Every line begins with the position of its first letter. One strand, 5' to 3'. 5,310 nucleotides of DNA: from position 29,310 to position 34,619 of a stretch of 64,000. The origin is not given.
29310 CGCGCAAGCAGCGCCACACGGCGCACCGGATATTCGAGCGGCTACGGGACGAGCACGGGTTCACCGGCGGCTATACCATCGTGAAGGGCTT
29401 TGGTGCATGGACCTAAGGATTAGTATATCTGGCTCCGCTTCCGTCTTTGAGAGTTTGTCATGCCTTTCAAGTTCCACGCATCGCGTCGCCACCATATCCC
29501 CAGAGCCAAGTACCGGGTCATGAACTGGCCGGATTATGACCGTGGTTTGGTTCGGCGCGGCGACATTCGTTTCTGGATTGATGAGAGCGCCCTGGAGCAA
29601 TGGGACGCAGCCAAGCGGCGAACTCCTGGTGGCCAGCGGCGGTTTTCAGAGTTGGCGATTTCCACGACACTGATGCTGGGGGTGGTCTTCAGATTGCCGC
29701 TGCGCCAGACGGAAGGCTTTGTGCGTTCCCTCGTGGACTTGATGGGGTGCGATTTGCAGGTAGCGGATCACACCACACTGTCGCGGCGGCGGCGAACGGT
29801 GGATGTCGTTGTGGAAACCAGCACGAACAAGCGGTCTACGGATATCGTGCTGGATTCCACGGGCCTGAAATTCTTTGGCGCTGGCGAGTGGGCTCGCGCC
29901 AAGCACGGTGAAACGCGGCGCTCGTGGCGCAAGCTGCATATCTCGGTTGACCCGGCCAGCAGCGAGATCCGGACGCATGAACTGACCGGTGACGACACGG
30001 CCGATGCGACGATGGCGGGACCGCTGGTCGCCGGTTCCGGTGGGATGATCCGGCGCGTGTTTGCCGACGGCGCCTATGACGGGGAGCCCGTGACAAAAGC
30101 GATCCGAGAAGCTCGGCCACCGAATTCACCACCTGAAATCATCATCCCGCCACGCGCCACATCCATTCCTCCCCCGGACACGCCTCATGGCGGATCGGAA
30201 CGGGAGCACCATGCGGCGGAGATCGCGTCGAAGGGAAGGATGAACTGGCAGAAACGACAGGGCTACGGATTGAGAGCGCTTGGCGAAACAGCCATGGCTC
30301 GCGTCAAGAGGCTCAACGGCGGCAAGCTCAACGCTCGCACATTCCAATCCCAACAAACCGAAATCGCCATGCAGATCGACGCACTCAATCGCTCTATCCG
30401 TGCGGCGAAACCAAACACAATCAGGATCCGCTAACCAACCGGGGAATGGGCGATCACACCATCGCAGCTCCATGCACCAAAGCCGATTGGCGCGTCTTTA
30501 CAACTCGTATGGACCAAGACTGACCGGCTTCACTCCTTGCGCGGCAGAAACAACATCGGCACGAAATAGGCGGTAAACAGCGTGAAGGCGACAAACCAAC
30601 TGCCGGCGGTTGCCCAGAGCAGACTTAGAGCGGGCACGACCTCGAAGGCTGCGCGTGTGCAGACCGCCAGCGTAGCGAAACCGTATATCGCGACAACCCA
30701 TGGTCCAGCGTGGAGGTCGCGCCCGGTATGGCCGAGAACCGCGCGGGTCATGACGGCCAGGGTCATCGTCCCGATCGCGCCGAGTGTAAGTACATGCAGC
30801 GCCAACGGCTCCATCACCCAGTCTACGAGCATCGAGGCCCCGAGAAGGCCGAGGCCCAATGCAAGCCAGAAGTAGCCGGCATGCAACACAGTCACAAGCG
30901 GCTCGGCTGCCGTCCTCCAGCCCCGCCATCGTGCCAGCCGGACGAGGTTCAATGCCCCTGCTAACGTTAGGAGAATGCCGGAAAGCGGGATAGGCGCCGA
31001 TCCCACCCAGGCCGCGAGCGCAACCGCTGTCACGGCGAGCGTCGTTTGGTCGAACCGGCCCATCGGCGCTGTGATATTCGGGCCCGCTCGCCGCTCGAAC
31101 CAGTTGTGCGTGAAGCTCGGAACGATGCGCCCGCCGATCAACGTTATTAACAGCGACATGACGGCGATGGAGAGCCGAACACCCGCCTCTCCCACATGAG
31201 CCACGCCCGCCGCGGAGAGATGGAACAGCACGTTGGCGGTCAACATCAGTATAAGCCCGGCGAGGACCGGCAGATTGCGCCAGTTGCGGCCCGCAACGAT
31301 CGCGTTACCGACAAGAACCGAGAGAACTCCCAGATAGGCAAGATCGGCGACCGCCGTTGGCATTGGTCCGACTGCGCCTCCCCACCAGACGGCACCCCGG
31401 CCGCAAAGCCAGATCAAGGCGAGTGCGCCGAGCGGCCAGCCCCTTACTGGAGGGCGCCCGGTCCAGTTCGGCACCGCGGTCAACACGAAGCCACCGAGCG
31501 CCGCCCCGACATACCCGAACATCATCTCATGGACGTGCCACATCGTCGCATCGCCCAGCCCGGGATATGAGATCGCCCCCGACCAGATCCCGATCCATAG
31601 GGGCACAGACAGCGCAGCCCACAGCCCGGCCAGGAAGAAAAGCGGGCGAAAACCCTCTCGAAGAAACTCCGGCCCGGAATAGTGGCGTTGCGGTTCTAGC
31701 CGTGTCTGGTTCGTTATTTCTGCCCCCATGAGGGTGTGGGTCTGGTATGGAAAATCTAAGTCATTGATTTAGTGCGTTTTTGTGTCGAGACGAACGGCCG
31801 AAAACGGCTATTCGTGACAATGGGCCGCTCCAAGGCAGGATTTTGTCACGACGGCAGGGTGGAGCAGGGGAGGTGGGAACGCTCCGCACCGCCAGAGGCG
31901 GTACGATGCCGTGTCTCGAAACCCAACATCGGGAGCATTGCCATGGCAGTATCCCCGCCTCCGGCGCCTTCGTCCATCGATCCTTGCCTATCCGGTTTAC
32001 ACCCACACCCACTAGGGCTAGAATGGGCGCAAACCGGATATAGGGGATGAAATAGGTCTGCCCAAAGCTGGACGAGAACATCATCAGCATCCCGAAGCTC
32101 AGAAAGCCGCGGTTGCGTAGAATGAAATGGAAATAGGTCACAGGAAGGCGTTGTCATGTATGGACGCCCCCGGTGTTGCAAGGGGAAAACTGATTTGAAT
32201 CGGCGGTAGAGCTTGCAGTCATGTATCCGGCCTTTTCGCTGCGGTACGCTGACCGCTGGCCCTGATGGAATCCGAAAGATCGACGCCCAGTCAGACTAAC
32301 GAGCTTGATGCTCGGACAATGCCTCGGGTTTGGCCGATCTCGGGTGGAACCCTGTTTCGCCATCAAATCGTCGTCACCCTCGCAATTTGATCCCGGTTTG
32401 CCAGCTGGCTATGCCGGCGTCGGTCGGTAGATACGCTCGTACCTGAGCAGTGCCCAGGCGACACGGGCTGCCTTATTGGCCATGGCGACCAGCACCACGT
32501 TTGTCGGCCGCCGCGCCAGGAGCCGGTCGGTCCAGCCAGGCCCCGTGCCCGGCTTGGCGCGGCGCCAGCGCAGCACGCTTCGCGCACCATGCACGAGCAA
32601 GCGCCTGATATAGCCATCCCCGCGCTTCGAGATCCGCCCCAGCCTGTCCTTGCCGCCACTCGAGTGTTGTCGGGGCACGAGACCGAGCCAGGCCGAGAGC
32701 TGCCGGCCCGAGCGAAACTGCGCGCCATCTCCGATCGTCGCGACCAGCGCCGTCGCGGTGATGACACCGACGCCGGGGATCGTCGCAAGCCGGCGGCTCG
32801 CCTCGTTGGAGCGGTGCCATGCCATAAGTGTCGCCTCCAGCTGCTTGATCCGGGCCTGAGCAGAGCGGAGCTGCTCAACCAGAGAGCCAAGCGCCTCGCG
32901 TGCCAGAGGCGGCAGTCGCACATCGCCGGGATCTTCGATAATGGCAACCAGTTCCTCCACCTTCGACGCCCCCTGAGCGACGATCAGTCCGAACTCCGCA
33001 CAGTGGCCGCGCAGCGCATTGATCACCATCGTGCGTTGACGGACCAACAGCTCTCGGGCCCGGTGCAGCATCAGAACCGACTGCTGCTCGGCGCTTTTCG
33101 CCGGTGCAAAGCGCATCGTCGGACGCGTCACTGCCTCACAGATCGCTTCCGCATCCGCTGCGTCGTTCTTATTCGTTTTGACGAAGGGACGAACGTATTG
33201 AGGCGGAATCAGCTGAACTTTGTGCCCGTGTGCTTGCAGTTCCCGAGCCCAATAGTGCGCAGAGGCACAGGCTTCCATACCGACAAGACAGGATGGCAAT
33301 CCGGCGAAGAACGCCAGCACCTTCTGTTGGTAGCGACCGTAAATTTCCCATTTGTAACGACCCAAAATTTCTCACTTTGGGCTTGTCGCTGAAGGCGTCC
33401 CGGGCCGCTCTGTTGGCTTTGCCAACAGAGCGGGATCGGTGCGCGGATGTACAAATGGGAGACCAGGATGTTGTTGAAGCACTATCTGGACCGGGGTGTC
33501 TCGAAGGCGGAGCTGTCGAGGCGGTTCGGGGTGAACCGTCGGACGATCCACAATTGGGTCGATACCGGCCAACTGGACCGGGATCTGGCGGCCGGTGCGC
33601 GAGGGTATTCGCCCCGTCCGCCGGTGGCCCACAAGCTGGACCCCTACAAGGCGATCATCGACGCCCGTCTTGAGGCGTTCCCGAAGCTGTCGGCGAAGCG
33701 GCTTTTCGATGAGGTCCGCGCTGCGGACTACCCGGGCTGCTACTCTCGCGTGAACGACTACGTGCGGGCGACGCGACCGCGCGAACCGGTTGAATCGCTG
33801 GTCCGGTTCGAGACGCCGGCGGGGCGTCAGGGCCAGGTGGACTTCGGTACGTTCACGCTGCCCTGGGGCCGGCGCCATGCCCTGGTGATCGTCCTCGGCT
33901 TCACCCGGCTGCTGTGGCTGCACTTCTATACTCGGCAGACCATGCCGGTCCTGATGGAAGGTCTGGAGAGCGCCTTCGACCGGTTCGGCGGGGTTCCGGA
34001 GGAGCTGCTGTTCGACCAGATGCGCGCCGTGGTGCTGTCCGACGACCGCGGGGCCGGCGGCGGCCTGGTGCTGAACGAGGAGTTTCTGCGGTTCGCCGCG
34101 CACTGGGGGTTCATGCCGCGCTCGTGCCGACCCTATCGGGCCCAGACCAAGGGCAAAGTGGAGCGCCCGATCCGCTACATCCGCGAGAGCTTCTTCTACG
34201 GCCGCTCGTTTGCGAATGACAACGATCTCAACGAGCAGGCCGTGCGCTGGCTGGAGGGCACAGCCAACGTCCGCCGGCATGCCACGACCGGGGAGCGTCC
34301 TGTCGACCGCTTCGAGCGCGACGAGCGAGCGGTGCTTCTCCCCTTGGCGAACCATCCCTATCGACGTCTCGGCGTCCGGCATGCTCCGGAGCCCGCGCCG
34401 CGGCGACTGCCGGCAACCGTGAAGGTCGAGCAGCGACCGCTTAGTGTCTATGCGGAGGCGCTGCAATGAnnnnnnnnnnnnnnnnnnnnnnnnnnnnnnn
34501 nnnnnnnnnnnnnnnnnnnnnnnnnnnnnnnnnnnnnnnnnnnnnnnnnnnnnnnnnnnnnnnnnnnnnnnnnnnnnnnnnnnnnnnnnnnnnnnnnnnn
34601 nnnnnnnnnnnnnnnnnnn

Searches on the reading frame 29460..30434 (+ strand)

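Call 51: search_protein_families(library=pfam, proteins=[window:29460-30434:+], max_evalue=0.001)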
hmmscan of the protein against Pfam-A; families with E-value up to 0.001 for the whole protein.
window:29460-30434:+ (324 aa): 2 families
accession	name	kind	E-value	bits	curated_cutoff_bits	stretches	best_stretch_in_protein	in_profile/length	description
PF13737.12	DDE_Tnp_1_5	-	1.7e-33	115.8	28.1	1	31-140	1-111/112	Transposase DDE domain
PF01609.27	DDE_Tnp_1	-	3e-15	57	23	1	127-310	5-199/200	Transposase DDE domain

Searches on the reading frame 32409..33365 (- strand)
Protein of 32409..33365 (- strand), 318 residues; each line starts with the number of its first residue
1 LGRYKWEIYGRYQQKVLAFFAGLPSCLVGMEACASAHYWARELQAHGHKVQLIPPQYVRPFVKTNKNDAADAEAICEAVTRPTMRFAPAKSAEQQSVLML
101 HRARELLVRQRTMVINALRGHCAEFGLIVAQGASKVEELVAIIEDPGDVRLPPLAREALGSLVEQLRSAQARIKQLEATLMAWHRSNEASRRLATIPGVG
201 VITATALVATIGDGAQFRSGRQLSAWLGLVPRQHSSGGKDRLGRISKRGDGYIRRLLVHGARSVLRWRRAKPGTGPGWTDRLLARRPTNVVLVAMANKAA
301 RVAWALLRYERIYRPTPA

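Call 51: search_protein_families(library=pfam, proteins=[window:32409-33365:-], max_evalue=0.001)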
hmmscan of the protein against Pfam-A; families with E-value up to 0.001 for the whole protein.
window:32409-33365:- (318 aa): 2 families
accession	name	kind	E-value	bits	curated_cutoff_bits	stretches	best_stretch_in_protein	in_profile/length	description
PF02371.22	Transposase_20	-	3.4e-28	98.3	21.3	1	191-268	2-79/87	Transposase IS116/IS110/IS902 family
PF01548.23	DEDD_Tnp_IS110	-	4.4e-12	46.5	29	1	25-121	47-149/155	Transposase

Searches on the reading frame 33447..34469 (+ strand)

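Call 51: search_protein_families(library=pfam, proteins=[window:33447-34469:+], max_evalue=0.001)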
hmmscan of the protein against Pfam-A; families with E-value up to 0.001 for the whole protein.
window:33447-34469:+ (340 aa): 3 families
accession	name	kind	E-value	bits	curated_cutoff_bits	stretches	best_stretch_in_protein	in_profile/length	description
PF00665.32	rve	-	3.5e-11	43.7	32.6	1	128-231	7-101/102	Integrase core domain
PF13384.12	HTH_23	-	5e-05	23.4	24.6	1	9-39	10-39/50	Homeodomain-like domain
PF04218.19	CENP-B_N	-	0.00019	21.4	21.2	1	13-39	18-44/53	CENP-B N-terminal DNA-binding domain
